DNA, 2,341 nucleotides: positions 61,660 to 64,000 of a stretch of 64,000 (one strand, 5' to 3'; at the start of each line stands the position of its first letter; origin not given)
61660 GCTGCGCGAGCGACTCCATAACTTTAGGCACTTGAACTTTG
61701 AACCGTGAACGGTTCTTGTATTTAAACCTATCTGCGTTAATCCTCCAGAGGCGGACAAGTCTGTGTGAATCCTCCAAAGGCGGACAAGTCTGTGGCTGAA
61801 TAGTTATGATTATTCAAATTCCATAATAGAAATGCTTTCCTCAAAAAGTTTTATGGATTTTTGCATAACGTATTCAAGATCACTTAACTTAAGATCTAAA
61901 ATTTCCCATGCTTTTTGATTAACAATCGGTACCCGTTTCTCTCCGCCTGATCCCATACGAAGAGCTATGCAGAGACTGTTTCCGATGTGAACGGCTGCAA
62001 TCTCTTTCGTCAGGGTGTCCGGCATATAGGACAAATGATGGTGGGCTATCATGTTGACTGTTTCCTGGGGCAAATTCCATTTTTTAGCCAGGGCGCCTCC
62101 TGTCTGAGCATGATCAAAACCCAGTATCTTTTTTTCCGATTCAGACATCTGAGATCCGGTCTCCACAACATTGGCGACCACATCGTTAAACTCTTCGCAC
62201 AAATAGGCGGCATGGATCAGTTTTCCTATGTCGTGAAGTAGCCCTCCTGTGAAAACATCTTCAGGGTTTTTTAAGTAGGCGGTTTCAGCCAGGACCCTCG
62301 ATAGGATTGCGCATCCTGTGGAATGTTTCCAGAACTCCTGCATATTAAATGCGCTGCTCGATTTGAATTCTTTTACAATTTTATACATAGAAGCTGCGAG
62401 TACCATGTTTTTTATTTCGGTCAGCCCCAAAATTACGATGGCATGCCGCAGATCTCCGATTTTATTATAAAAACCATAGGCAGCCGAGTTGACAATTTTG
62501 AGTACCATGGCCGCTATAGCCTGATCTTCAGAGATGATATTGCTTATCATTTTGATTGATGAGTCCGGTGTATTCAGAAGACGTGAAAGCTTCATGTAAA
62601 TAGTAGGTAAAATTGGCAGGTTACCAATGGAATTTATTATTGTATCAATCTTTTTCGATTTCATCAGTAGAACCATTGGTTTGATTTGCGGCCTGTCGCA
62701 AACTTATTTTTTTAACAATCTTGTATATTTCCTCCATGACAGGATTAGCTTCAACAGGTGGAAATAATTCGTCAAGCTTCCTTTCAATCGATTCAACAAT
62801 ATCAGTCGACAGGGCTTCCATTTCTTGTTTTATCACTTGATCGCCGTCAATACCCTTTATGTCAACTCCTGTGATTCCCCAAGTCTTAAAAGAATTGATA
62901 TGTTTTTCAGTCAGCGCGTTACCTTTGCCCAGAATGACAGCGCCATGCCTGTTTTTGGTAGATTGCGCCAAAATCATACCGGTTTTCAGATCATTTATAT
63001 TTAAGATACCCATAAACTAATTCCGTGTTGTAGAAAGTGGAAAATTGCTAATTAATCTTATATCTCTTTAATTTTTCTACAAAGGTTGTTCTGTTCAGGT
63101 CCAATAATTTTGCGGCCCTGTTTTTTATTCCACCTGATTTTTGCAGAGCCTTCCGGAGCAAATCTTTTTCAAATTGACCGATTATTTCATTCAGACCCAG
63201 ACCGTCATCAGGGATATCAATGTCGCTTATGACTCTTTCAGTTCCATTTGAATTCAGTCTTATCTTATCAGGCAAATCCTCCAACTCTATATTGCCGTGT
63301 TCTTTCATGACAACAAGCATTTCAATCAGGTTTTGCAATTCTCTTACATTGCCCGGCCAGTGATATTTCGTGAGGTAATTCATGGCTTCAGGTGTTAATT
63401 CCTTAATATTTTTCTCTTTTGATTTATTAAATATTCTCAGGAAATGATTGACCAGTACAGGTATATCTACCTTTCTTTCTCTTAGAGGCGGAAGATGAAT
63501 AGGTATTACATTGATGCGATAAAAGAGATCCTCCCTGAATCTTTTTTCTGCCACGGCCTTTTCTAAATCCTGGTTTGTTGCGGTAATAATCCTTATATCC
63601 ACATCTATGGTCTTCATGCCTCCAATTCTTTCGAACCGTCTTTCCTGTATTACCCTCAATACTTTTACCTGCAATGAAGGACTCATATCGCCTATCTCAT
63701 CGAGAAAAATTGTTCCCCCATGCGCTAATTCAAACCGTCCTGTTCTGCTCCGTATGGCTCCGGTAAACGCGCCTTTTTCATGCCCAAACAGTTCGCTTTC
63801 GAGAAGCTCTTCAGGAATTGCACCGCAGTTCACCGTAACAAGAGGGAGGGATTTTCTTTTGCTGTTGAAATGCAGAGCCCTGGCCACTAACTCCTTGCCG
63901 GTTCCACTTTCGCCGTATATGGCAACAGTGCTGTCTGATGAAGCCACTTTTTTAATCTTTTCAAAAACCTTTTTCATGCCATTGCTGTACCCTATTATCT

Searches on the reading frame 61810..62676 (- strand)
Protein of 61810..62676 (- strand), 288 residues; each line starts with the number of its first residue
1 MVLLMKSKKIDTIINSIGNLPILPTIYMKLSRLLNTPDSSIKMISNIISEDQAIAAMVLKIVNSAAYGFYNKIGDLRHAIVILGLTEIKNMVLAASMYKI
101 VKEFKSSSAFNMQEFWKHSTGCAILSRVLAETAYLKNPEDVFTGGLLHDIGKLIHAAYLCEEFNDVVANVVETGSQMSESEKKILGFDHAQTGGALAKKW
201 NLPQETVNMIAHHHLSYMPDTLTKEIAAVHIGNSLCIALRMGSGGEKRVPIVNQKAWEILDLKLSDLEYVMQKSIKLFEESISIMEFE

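Call 68: search_protein_families(library=pfam, proteins=[window:61810-62676:-], max_evalue=0.00001)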
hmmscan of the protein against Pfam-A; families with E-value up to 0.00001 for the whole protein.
window:61810-62676:- (288 aa): 2 families
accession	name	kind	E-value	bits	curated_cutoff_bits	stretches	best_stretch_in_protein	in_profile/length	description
PF08668.18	HDOD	-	2.5e-64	216.8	22.9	1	20-214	1-194/196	HDOD domain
PF01966.28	HD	-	1.5e-09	38.6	22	1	116-226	2-106/116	HD domain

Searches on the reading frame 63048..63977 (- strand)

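Call 68: search_protein_families(library=pfam, proteins=[window:63048-63977:-], max_evalue=0.00001)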
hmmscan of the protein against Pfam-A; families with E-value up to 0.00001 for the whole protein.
window:63048-63977:- (309 aa): 5 families
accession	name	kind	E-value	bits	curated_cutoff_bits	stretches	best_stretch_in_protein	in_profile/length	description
PF00158.32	Sigma54_activat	-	2e-72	242.8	20.2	1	1-161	8-168/168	Sigma-54 interaction domain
PF25601.1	AAA_lid_14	-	4e-29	100.7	27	1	166-246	1-81/87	AAA+ ATPase lid domain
PF14532.12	Sigma54_activ_2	-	2.7e-20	73.4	25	1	2-165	8-138/138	Sigma-54 interaction domain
PF02954.25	HTH_8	-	1e-12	48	22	1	267-306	3-42/42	Bacterial regulatory protein, Fis family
PF07728.20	AAA_5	-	5.5e-08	33.3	22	1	19-137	3-124/139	AAA domain (dynein-related subfamily)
